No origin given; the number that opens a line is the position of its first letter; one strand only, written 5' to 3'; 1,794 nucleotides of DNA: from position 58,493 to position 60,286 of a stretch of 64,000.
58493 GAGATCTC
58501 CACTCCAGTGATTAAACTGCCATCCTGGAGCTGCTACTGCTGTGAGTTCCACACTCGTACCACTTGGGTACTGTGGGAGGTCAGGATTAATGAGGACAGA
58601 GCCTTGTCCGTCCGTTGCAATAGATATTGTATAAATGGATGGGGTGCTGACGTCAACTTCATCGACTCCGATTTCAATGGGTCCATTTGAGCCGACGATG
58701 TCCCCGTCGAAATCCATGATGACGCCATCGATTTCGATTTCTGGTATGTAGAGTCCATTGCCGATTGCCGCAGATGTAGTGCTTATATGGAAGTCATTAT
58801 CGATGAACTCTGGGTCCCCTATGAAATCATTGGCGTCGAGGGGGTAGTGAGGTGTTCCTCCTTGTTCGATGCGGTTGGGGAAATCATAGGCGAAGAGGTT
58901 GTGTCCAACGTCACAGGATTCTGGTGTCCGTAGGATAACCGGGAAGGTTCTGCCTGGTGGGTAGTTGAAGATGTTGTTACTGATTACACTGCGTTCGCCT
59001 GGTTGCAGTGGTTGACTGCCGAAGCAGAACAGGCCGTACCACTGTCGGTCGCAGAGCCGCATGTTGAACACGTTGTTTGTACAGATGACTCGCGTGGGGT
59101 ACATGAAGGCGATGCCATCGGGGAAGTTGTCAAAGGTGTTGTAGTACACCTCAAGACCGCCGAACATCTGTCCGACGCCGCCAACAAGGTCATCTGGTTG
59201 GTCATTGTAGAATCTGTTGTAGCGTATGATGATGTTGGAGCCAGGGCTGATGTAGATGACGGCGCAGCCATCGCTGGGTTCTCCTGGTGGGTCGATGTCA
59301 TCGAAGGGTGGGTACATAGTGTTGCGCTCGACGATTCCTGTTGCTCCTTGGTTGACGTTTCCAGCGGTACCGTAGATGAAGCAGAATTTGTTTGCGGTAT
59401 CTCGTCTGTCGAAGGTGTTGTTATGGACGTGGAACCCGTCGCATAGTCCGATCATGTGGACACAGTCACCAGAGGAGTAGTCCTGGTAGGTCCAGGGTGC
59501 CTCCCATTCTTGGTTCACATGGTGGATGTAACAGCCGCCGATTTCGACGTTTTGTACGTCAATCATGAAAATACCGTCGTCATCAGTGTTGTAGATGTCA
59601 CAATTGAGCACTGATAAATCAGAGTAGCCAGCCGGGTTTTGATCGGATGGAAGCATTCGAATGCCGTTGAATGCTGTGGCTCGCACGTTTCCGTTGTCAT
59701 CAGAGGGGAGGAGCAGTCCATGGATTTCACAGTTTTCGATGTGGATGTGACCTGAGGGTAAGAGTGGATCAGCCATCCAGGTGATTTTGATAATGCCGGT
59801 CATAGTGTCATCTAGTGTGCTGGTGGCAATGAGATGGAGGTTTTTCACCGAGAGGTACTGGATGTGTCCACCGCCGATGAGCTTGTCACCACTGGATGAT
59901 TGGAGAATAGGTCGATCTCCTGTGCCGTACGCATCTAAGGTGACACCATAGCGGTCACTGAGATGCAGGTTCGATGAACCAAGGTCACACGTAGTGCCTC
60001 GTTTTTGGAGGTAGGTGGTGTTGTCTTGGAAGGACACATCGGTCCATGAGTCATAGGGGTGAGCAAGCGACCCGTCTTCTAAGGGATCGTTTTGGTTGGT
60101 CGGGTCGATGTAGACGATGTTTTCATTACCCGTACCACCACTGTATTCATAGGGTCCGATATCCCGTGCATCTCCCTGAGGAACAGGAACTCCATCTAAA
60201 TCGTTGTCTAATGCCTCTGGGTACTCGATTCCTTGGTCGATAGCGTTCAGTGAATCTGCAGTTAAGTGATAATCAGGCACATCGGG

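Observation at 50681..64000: Giant modular surface protein (more than 4,400 aa, 5' end outside the window) built from LamG, four beta-helix modules, about 25 Ig-like repeats, PKD domains and a C-terminal TM anchor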

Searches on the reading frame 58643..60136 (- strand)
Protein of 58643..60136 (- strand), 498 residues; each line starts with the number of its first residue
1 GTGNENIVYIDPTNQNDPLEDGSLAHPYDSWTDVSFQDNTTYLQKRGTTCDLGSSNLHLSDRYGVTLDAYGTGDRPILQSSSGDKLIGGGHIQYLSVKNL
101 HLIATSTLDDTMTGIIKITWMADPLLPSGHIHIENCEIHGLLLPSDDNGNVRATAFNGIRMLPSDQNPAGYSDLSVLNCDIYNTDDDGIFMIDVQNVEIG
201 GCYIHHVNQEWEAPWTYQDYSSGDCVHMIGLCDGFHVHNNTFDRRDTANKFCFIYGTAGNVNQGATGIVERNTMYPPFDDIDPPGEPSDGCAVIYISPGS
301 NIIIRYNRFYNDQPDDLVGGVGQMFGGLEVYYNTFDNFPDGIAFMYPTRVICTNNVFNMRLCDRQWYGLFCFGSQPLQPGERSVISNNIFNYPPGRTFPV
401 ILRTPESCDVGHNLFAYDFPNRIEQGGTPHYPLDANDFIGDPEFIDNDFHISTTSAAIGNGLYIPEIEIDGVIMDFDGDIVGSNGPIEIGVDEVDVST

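Call 29: search_protein_families(library=pfam, proteins=[window:58643-60136:-], max_evalue=0.1)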
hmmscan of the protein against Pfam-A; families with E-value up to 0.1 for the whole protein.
window:58643-60136:- (498 aa): 1 family
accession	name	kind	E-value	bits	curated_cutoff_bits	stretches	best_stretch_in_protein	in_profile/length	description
PF13229.12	Beta_helix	-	8.3e-14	51.9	25.9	2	172-313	9-114/158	Right handed beta helix region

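Call 42: predict_structure(alignment_id=A2)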
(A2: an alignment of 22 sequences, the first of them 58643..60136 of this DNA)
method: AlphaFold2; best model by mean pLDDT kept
length: 498 residues; sequences in the alignment: 22
mean_pLDDT: 82.5   pTM: 0.89
mean pLDDT of the five models: 82.5, 81.9, 81.5, 79.8, 79.4
residues with pLDDT >= 90: 208; 70-90: 186; 50-70: 90; < 50: 14
segments of 3 or more residues with pLDDT < 50: 1-4, 423-429
pLDDT, mean of each block of 10 residues (from residue 1): 68 91 94 93 98 94 96 97 93 96 86 90 75 98 78 90 69 94 94 94 92 62 87 94 83 80 79 84 53 84 93 75 86 87 80 88 63 62 87 73 76 78 46 77 82 86 82 78 74 59
secondary structure, 60 per line:
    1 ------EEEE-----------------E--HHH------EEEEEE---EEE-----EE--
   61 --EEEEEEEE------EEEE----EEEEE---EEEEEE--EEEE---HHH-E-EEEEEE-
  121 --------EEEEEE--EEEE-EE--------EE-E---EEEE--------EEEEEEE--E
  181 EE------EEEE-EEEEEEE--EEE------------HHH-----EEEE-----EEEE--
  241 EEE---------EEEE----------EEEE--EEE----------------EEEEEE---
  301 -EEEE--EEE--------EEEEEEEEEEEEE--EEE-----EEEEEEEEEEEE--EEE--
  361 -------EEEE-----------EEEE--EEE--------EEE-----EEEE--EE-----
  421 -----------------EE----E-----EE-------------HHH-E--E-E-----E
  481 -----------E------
elements in order: E7-10 E40-45 E49-51 E63-70 E77-80 E85-89 E93-98 E101-104 E114-119 E129-134 E137-140 E159-162 E171-177 E180-182 E189-192 E194-200 E203-205 E226-229 E235-238 E241-243 E253-256 E267-270 E273-275 E292-297 E302-305 E308-310 E319-331 E334-336 E342-353 E356-358 E368-371 E383-386 E389-391 E400-402 E408-411
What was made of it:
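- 58643..60136 (-): Beta-helix module 3 (aa 1289-1786). This is the module whose structure was modelled. AF2 pLDDT 82.5, pTM 0.89, all-beta coil pattern (call 42).
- On GH136 glycoside hydrolase: No helices of 4 or more residues occur in the module model (call 42).
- AF2 pTM 0.89 (call 42).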

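Call 48: fold_search(model_id=the predicted structure, library=pdb)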
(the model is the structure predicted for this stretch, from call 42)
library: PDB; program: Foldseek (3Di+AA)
matches with E <= 10: 514; with E <= 0.001: 76
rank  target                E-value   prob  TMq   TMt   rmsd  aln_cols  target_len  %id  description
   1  7v6i_A                1.5e-09  1.00  0.67  0.57   6.6       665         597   14  Crystal structure of lacto-N-biosidase BsaX from Bifidobacterium saguini, lacto-N-biose complex (released 2022-02-09)
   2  7v6m_A                2.4e-09  1.00  0.57  0.50   9.8       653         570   16  Crystal structure of lacto-N-biosidase TnX from Tynzenella nexilis, lacto-N-biose complex (released 2022-02-09)
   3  5gqc_A                4.2e-09  1.00  0.61  0.53   7.6       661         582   14  Crystal structure of lacto-N-biosidase LnbX from Bifidobacterium longum subsp. longum, ligand-free form (released 2017-04-19)
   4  5gqc_D                1.2e-08  1.00  0.59  0.51   8.4       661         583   14  Crystal structure of lacto-N-biosidase LnbX from Bifidobacterium longum subsp. longum, ligand-free form (released 2017-04-19)
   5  6kqs_A                2.0e-06  1.00  0.36  0.30  12.5       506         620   12  Crystal Structure of GH136 lacto-N-biosidase from Eubacterium ramulus - selenomethionine derivative (released 2020-06-10)
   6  6kqt_A                3.9e-06  1.00  0.40  0.33  11.3       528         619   12  Crystal Structure of GH136 lacto-N-biosidase from Eubacterium ramulus - native protein (released 2020-06-10)
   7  1ru4                  7.0e-06  1.00  0.44  0.53   9.4       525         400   11  Crystal structure of pectate lyase Pel9A (released 2004-04-13)
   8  4xkw_A                7.6e-06  1.00  0.42  0.36   9.7       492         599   10  Tailspike protein mutant D339N of E. coli bacteriophage HK620 in complex with pentasaccharide (released 2016-01-20)
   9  5olr_C                3.2e-05  1.00  0.40  0.45  11.9       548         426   12  Rhamnogalacturonan lyase (released 2017-11-29)
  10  5olr_A                3.7e-05  1.00  0.36  0.41  13.4       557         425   14  Rhamnogalacturonan lyase (released 2017-11-29)
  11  7o78_B                4.2e-05  1.00  0.50  0.50   5.4       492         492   10  Structure of the PL6 family chondroitinase B from Pseudopedobacter saltans, Pedsa3807 (released 2021-07-28)
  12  5olq_C                4.2e-05  1.00  0.37  0.42  12.7       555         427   14  Rhamnogalacturonan lyase (released 2017-11-29)
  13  5olq_A                4.4e-05  1.00  0.35  0.39  12.8       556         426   12  Rhamnogalacturonan lyase (released 2017-11-29)
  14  8bwk_D                5.1e-05  1.00  0.48  0.35   8.9       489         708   11  Metagenomic derived PL6 alginate lyase (released 2023-12-20)
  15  4xn0                  5.3e-05  1.00  0.48  0.41   6.7       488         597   12  Tailspike protein mutant E372A of E. coli bacteriophage HK620 (released 2016-01-27)
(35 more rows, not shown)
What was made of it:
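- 58643..60136 (-): Foldseek top hits are GH136 lacto-N-biosidases, then PL9, PL6 and the HK620 tailspike (call 48).
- On Right-handed parallel beta-helix (PF13229 clan): 76 PDB matches at E<=1e-3, and all 50 listed are carbohydrate-active beta-helix enzymes or tailspikes (call 48).
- On GH136 glycoside hydrolase: Foldseek top four hits, E 1.5e-9 to 1.2e-8 (call 48).
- Closest known: GH136 lacto-N-biosidases. Same: Best structural match of helix module 3 (TMq up to 0.67, call 48).
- Foldseek top hits are the GH136 lacto-N-biosidases 7v6i (TMq 0.67, E 1.5e-9), 7v6m and 5gqc, followed by PL9, PL6, rhamnogalacturonan lyase and the HK620 tailspike, all carbohydrate-active (call 48). Every significant structural neighbour is a glycoside hydrolase, a polysaccharide lyase, an epimerase or a tailspike depolymerase (call 48).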

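Call 49: search_protein_representatives(alignment_id=A2)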
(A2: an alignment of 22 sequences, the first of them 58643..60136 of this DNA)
Query: 22 sequences, 556 profile positions. Proteins with E-value up to 0.001 (for the whole library): 82505; up to 1e-10: 27766; up to 1e-30: 2175. The best 150 are listed.
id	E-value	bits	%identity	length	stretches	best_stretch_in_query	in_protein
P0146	0.0e+00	1906.9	-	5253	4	29-528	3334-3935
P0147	1.0e-226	770.5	-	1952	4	30-462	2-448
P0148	2.8e-218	742.6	-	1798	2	20-502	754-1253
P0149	1.3e-191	654.6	-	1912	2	29-483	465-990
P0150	2.5e-186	637.2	-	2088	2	18-483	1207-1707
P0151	1.1e-184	631.7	-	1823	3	33-438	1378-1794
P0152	9.1e-170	582.5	-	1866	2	13-463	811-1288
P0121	1.5e-168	578.5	-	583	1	3-554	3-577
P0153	2.2e-166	571.3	-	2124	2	22-464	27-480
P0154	6.6e-159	546.7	-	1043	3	28-483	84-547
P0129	2.2e-156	538.3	-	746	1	21-544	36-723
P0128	1.3e-155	535.8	-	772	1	22-554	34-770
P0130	3.0e-153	528.0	-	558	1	23-503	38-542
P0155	2.4e-152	525.0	-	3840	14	275-461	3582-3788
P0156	3.3e-151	521.2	-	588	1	16-460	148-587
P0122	5.3e-142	490.8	-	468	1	18-462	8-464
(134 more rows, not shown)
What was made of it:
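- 2,175 cluster representatives at E<=1e-30 (call 49).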

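Call 51: find_encoding_contigs(protein=P0146, flank=10000, max_places=4)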
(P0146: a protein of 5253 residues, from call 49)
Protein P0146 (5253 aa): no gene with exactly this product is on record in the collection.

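Call 52: list_cluster_members(proteins=[P0146])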
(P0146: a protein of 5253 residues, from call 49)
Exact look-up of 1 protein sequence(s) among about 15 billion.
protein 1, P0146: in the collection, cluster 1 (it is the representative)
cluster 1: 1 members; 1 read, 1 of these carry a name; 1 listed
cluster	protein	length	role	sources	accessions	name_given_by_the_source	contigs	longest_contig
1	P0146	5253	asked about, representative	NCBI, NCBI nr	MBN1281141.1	MAG: InlB B-repeat-containing protein [Candidatus Thermoplasmatota archaeon] | InlB B-repeat-containing protein [Candidatus Thermoplasmatota archaeon]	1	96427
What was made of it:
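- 50681..64000 (-): C-terminal 4,439 codons plus stop of a 5,253-codon gene (GenBank protein MBN1281141.1). The start codon lies about 2,442 nt beyond the window end. NCBI name and 96,427-nt contig (call 52).
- The protein is a singleton cluster from one metagenome-assembled genome (call 52), so conservation across relatives cannot be used.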

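Call 54: search_solved_structures(query=A2, max_evalue=0.1, show_alignments=2)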
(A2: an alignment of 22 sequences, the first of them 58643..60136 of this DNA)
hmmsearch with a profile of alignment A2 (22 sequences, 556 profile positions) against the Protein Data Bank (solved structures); distinct sequences matched with E-value up to 0.1: 4.
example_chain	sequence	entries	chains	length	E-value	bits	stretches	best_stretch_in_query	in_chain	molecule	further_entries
9rx2_A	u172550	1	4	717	3.8e-12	48.9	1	262-432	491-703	Parallel beta-helix repeat protein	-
6kqs_A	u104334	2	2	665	1.9e-08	36.8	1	30-203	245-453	lacto-N-biosidase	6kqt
7v6i_A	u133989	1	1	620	8.4e-08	34.6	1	265-461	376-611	Lacto-N-biosidase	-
7o0y_A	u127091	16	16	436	0.00086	21.4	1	262-353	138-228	Probable ABC transporter binding protein NosD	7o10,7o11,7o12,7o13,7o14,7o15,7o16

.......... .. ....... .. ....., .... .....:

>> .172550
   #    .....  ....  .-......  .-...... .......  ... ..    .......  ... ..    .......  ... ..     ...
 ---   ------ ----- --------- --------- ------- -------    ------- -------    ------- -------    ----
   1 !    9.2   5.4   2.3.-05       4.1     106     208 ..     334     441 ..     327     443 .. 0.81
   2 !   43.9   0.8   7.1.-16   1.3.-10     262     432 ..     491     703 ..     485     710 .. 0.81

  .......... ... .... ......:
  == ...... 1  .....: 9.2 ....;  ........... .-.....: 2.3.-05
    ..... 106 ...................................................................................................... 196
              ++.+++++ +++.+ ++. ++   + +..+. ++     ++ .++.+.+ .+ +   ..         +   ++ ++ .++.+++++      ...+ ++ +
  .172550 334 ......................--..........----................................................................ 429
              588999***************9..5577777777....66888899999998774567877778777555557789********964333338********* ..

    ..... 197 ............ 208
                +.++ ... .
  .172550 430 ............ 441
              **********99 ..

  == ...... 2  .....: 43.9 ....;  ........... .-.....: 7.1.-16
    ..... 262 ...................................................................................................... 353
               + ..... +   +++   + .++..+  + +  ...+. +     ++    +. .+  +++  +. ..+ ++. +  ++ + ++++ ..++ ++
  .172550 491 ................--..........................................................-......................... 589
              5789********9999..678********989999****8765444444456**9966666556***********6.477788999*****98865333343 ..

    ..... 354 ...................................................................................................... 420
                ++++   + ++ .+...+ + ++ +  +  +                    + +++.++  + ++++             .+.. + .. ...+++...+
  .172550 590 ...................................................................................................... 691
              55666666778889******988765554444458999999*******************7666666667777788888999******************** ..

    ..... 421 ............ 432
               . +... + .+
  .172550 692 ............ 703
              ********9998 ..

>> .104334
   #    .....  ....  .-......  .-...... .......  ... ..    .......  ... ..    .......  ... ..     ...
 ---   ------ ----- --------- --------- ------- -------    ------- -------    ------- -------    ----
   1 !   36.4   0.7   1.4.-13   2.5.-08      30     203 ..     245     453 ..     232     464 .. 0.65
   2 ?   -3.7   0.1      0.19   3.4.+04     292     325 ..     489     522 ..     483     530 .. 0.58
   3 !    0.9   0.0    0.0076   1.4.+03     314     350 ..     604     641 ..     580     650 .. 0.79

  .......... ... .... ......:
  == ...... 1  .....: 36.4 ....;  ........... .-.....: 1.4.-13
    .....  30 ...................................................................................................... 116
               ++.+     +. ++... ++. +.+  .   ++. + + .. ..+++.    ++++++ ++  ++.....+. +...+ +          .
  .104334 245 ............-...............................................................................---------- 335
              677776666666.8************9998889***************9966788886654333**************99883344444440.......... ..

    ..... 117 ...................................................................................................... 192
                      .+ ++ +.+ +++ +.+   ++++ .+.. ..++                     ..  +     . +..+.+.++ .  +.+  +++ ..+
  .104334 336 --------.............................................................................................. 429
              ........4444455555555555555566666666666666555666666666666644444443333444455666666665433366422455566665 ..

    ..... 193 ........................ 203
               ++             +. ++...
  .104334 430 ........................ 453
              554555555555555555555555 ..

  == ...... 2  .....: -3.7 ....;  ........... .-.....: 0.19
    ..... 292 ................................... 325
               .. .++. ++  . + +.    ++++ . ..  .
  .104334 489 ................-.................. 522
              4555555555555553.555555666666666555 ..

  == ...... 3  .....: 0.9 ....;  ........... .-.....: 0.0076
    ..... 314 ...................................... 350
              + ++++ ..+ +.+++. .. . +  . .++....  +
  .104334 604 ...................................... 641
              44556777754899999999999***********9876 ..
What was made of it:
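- On GH136 glycoside hydrolase: Profile against PDB sequences: 6kqs E 1.9e-8, 7v6i E 8.4e-8 (call 54).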

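Call 67: list_cluster_members(proteins=[P0147, P0148, P0149, P0150, P0151, P0152, P0153, P0154, P0121, P0122])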
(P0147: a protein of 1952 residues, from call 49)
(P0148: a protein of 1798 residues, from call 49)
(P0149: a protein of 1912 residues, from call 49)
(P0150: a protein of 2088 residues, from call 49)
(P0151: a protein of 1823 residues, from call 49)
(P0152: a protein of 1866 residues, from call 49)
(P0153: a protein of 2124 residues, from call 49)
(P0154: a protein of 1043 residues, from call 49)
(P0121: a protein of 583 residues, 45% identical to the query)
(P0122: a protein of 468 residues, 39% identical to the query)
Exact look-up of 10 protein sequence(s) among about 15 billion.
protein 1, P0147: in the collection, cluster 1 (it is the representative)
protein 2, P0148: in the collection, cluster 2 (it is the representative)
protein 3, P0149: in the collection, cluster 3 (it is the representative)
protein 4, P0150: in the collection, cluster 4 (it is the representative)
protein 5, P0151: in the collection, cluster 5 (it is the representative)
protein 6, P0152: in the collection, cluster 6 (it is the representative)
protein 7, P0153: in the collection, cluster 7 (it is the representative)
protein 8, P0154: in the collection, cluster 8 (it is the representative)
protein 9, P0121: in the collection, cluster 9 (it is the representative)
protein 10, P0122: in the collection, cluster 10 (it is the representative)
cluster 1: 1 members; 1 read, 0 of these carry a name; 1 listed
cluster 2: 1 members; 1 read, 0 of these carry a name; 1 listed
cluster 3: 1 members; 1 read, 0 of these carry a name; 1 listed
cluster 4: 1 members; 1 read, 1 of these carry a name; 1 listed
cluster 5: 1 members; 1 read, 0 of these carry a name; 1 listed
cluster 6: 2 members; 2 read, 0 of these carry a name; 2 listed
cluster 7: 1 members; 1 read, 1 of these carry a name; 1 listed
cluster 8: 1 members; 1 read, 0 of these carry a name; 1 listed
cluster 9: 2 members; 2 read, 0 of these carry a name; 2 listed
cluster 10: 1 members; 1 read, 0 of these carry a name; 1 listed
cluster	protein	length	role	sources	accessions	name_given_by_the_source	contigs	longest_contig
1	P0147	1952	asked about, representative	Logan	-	-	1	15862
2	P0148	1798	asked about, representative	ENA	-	-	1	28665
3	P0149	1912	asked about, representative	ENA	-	-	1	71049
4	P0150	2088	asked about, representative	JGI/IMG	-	chitodextrinase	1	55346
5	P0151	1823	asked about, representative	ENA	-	-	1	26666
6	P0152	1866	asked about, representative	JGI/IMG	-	-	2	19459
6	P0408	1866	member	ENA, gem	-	-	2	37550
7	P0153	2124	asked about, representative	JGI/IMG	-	chitodextrinase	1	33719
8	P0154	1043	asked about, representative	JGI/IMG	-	-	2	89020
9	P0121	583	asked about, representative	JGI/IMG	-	-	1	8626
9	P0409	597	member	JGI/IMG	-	-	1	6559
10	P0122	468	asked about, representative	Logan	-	-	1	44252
